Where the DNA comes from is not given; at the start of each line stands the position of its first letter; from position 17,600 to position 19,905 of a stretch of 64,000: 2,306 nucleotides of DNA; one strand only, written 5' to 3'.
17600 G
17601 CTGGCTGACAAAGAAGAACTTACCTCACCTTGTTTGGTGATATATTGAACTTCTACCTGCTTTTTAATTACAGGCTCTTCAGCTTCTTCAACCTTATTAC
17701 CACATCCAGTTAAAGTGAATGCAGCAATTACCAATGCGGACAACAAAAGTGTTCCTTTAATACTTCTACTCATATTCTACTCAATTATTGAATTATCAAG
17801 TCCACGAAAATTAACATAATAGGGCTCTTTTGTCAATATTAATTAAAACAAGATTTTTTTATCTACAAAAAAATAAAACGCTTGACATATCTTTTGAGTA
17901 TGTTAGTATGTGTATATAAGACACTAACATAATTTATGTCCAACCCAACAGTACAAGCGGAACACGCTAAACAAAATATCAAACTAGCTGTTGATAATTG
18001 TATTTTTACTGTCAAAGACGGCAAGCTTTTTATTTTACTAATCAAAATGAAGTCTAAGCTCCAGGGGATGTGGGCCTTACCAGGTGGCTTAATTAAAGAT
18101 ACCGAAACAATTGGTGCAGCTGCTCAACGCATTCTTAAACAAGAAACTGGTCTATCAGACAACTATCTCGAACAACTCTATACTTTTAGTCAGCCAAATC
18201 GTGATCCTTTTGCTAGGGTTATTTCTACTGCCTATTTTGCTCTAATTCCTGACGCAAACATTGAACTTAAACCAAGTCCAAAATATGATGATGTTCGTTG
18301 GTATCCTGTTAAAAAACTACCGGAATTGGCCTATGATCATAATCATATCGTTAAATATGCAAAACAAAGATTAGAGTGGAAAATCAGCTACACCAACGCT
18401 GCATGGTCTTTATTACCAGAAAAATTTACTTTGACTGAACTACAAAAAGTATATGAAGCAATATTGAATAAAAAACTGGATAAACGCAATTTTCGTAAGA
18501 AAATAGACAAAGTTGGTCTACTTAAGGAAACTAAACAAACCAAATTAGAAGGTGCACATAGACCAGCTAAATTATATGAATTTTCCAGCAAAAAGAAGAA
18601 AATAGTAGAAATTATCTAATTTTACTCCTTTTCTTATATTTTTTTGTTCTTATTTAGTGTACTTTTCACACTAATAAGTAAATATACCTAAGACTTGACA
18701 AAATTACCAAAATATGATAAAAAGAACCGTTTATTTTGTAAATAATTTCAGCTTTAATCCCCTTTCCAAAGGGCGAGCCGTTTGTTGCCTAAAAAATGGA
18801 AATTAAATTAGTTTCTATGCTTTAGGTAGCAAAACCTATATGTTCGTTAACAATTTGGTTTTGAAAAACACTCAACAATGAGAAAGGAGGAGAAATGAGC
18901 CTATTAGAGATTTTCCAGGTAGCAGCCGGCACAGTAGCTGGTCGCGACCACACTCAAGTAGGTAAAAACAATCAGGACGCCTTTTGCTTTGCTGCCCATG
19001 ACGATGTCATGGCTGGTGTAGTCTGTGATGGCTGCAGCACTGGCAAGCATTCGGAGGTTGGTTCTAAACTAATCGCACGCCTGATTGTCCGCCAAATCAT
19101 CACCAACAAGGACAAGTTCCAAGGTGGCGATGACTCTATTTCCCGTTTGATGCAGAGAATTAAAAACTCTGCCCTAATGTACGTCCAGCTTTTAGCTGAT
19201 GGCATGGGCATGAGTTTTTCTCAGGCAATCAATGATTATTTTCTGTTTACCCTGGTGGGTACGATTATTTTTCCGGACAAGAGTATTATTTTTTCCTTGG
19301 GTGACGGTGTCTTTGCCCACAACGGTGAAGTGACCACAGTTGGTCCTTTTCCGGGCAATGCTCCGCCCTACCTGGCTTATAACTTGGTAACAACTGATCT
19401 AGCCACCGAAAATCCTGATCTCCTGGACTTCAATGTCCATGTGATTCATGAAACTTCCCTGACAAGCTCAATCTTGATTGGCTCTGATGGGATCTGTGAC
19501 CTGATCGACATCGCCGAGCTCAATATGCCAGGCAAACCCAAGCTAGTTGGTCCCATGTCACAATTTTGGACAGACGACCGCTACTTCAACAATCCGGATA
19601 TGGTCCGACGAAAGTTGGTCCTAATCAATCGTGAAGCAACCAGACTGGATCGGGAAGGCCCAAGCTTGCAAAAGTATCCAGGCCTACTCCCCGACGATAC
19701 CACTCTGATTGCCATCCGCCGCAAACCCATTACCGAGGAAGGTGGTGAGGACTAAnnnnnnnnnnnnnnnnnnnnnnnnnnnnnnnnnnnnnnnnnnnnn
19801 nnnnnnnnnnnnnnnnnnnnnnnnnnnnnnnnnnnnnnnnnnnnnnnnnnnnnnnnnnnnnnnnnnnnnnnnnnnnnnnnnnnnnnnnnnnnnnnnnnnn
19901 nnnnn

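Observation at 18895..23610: TerY-P-like triad (PP2C phosphatase, Ser/Thr kinase, vWA) with a nicotinamidase-like gene embedded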

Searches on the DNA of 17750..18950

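Call 86: search_rna_families(source=window, start=17750, end=18950, threshold=evalue, max_evalue=1)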
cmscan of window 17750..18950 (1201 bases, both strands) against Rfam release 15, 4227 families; matches with E-value up to 1: 1.
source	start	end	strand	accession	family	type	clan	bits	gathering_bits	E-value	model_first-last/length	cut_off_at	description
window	18741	18802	+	RF02929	algC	Cis-reg;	-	19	33.8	0.8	1-52/52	no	algC RNA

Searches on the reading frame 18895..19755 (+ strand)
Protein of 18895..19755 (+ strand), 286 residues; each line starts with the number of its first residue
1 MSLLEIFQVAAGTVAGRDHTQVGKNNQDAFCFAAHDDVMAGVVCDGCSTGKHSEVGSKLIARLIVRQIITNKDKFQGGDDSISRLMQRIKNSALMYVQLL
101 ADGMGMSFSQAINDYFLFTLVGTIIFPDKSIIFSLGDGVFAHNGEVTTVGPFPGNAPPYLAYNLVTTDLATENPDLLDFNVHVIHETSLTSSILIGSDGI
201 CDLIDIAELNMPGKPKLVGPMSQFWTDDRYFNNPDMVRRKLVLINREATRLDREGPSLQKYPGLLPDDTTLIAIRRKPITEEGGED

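Call 3: search_protein_families(library=pfam, proteins=[window:18895-19755:+], max_evalue=0.01)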
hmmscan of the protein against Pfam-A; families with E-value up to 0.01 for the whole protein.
window:18895-19755:+ (286 aa): 1 family
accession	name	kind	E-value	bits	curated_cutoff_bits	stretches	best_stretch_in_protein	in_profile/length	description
PF13672.11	PP2C_2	-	6e-15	55.8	24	1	16-201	2-175/209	Protein phosphatase 2C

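Call 4: search_protein_families(library=ncbifam, proteins=[window:18895-19755:+], max_evalue=0.01)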
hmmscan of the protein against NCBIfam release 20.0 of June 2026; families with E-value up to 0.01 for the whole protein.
window:18895-19755:+ (286 aa): 1 family
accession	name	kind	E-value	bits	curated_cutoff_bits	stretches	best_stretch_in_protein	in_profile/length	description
NF033484.1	Stp1_PP2C_phos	equivalog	0.00012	21.7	230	1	21-91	6-75/232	Stp1/IreP family PP2C-type Ser/Thr phosphatase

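Call 5: search_protein_families(library=padloc, proteins=[window:18895-19755:+], max_evalue=0.01)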
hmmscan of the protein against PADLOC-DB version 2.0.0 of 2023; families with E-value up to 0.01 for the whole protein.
window:18895-19755:+ (286 aa): 2 families
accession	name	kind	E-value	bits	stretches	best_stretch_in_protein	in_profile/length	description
PDLC02222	PP2C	-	0.0024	15.2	1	12-73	7-60/242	-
PDLC04518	PDC-M21C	-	0.005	14.1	1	24-89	16-79/243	-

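Call 6: search_protein_families(library=phrogs, proteins=[window:18895-19755:+], max_evalue=0.01)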
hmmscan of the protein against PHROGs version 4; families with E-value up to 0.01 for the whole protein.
window:18895-19755:+ (286 aa): 0 families

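Call 44: search_protein_families(library=padloc, proteins=[window:18895-19755:+], max_evalue=10)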
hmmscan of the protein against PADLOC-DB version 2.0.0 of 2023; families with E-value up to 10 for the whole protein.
window:18895-19755:+ (286 aa): 2 families
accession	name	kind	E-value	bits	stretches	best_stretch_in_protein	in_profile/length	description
PDLC02222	PP2C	-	0.0024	15.2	1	12-73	7-60/242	-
PDLC04518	PDC-M21C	-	0.005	14.1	1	24-89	16-79/243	-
